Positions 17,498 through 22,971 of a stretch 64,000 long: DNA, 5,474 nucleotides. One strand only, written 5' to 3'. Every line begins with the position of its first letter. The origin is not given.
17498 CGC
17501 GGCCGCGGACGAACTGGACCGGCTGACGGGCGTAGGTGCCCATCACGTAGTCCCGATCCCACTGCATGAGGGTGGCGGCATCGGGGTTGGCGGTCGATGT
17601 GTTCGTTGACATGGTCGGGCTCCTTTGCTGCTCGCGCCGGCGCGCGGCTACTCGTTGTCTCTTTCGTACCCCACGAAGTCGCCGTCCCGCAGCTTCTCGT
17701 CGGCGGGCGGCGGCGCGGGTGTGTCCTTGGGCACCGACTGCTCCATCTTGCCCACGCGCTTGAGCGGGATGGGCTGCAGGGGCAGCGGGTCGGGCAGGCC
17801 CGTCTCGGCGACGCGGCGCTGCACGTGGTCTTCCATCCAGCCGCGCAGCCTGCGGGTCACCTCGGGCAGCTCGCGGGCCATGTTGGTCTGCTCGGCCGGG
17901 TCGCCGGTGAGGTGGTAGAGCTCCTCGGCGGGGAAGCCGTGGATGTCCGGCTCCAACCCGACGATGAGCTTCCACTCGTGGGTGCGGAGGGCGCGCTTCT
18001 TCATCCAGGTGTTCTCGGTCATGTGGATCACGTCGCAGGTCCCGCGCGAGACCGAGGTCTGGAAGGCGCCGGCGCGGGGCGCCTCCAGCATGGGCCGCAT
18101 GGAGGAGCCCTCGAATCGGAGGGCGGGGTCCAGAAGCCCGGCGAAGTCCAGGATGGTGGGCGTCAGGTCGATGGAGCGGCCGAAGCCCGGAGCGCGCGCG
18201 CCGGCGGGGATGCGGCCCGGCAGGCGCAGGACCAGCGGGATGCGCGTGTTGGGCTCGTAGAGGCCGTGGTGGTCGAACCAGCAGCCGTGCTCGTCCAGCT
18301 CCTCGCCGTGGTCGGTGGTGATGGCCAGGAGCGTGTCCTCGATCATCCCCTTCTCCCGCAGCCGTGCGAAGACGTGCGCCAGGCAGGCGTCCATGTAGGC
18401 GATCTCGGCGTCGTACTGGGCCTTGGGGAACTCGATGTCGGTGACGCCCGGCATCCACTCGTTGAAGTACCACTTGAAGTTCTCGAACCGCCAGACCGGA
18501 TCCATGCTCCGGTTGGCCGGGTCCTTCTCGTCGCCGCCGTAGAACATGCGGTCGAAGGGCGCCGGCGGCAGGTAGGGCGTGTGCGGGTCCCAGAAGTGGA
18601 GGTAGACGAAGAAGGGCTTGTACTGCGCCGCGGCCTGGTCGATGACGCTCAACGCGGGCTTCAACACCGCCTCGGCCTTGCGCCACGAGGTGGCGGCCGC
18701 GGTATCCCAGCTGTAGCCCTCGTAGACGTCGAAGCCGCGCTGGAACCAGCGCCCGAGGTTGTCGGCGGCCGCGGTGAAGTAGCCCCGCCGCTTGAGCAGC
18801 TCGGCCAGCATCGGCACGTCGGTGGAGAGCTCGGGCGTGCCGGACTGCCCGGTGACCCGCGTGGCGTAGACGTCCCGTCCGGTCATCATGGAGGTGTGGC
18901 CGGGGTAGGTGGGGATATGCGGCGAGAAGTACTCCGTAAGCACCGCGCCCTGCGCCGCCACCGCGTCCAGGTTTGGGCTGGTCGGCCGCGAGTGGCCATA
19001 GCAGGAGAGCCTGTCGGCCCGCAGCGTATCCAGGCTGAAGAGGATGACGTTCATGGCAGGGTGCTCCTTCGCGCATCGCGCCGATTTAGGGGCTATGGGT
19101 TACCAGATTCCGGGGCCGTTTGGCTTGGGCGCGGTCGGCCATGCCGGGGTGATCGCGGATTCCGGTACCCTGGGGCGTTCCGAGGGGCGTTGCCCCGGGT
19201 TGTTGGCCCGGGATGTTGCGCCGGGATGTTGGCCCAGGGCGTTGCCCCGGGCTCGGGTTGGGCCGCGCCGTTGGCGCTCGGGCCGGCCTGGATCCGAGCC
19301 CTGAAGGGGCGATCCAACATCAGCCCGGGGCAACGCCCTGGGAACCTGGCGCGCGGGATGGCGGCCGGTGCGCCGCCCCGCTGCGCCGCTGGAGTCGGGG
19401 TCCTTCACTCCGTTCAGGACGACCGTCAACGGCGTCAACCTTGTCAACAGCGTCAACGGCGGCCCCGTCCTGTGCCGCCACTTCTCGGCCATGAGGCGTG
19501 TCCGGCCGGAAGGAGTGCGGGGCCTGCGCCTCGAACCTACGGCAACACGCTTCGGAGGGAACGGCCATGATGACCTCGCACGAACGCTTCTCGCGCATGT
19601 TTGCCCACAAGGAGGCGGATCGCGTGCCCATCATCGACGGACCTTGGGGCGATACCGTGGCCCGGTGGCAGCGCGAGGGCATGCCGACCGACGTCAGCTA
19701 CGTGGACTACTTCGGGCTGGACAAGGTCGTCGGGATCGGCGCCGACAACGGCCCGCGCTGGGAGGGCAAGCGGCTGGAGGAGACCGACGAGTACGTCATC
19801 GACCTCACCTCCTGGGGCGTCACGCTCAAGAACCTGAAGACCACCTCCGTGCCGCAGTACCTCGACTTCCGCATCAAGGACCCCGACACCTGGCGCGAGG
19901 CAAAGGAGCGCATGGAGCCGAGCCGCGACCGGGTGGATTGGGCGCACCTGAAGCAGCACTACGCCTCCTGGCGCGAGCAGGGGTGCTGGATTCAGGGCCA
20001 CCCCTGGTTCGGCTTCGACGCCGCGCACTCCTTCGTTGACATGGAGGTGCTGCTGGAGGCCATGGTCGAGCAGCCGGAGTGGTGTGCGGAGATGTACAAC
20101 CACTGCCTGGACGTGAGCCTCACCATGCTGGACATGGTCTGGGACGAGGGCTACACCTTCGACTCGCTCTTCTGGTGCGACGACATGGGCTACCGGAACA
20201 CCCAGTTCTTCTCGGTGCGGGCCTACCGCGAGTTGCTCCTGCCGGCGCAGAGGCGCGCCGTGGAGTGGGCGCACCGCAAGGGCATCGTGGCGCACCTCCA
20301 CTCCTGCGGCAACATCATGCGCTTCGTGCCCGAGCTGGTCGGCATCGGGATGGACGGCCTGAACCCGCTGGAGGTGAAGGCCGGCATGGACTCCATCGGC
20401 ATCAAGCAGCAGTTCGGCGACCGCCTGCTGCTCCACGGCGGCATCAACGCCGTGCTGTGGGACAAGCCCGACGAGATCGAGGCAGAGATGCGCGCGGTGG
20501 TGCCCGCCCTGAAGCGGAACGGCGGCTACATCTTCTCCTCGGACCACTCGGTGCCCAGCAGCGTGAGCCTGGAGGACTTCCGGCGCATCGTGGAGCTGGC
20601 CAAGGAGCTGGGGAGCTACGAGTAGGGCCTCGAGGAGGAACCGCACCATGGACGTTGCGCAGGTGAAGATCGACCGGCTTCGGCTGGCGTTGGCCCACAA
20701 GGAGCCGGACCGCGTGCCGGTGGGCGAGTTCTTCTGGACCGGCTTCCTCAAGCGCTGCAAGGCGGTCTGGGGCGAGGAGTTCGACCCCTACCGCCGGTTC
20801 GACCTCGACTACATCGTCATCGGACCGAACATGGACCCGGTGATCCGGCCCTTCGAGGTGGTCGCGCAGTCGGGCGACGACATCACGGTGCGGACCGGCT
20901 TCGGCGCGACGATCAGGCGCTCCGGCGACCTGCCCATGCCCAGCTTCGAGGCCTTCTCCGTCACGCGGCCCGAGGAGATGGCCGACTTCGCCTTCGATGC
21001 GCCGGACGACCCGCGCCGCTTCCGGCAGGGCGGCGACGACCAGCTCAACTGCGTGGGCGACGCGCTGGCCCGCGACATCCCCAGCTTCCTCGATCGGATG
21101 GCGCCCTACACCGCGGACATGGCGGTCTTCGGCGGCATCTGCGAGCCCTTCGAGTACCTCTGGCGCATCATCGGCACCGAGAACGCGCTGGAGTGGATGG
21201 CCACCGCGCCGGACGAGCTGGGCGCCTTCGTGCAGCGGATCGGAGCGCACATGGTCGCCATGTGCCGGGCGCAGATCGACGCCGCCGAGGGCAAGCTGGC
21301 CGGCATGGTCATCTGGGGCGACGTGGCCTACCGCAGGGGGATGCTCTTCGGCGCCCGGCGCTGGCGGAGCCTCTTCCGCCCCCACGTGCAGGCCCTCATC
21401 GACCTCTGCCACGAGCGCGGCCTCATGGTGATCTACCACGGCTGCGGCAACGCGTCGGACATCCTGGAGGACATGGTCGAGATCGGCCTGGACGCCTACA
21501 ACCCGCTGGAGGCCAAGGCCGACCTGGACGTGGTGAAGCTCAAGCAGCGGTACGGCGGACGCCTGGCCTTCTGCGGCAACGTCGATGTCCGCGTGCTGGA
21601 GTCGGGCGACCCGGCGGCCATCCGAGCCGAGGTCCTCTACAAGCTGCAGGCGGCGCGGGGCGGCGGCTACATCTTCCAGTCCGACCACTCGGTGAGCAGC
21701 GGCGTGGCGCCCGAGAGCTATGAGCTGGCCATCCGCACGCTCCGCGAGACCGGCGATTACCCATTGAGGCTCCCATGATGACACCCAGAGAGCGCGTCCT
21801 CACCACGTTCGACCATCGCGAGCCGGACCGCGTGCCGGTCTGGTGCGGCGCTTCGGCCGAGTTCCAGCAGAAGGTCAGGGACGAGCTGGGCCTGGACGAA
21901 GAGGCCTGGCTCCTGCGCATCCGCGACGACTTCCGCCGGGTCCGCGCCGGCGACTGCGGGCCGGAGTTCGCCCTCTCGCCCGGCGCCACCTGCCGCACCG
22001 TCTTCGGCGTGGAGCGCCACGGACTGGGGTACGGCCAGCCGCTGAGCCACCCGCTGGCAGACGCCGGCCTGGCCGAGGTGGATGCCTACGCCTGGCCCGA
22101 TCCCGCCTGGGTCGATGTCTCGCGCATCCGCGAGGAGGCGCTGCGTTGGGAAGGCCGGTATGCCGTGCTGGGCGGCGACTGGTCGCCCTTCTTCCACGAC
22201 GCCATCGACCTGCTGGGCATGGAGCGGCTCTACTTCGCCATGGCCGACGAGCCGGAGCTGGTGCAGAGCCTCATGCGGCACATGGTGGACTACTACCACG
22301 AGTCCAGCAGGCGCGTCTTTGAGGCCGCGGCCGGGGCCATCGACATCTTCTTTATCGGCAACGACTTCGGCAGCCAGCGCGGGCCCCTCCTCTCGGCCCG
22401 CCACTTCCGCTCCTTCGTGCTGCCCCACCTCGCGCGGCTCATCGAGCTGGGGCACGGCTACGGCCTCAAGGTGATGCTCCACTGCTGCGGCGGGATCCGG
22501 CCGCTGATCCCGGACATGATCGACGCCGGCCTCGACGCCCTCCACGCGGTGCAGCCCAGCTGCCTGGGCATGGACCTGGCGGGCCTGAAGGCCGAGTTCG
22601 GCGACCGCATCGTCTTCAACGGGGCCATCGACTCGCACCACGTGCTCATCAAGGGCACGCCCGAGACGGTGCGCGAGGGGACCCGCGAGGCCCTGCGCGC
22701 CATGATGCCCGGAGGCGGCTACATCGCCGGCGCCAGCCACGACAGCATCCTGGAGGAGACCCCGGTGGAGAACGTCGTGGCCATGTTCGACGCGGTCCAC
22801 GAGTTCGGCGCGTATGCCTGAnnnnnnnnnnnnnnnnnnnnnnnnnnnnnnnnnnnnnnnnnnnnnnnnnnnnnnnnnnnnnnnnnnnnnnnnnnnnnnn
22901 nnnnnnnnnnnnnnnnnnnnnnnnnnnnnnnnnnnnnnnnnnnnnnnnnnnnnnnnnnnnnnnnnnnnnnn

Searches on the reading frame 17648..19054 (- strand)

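Call 61: search_protein_families(library=pfam, proteins=[window:17648-19054:-], max_evalue=0.001)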
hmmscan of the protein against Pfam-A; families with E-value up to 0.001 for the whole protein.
window:17648-19054:- (468 aa): 3 families
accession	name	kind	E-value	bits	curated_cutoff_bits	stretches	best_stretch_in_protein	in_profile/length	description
PF00884.28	Sulfatase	-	6.2e-46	157.5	25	1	2-306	2-300/301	Sulfatase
PF16347.10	SGSH_C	-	5.2e-16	59.6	29.3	1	255-400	2-141/154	N-sulphoglucosamine sulphohydrolase, C-terminal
PF01663.27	Phosphodiest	-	1.2e-09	38.6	23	1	3-122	1-100/342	Type I phosphodiesterase / nucleotide pyrophosphatase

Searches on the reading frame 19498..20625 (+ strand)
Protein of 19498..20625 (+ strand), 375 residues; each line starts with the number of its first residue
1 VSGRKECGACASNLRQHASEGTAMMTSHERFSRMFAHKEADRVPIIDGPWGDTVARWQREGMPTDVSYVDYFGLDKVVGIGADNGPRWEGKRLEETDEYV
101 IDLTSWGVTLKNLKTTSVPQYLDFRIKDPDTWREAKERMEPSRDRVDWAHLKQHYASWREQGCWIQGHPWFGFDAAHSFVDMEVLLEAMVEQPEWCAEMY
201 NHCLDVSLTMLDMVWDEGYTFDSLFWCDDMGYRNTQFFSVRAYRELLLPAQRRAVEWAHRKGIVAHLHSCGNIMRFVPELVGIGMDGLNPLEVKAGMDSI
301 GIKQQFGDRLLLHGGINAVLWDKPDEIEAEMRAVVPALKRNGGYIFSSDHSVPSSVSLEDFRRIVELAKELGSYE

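Call 61: search_protein_families(library=pfam, proteins=[window:19498-20625:+], max_evalue=0.001)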
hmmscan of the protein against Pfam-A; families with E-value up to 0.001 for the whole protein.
window:19498-20625:+ (375 aa): 1 family
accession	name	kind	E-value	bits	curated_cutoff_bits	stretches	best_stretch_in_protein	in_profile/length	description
PF01208.23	URO-D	-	2.8e-18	66.5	23.9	1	175-370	149-345/346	Uroporphyrinogen decarboxylase (URO-D)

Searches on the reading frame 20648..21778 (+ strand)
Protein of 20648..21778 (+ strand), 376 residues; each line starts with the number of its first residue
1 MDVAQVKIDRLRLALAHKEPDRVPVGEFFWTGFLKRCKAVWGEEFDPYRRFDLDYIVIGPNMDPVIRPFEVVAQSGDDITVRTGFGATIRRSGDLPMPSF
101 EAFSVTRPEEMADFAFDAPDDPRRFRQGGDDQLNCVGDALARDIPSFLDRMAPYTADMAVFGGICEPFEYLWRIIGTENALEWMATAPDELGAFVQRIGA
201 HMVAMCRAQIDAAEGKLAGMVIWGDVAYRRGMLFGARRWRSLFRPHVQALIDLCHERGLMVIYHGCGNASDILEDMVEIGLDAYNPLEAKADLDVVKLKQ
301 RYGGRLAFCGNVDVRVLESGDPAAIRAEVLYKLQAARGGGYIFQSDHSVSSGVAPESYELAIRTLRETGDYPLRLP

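Call 61: search_protein_families(library=pfam, proteins=[window:20648-21778:+], max_evalue=0.001)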
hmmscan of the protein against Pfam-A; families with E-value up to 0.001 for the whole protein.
window:20648-21778:+ (376 aa): 1 family
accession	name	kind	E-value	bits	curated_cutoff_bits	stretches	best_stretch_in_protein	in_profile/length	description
PF01208.23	URO-D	-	5.7e-25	88.5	23.9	1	157-367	136-345/346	Uroporphyrinogen decarboxylase (URO-D)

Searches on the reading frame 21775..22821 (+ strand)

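Call 61: search_protein_families(library=pfam, proteins=[window:21775-22821:+], max_evalue=0.001)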
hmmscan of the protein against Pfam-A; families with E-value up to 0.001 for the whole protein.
window:21775-22821:+ (348 aa): 1 family
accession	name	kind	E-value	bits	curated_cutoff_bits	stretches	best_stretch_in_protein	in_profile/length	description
PF01208.23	URO-D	-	2.2e-31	109.6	23.9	1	126-344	134-346/346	Uroporphyrinogen decarboxylase (URO-D)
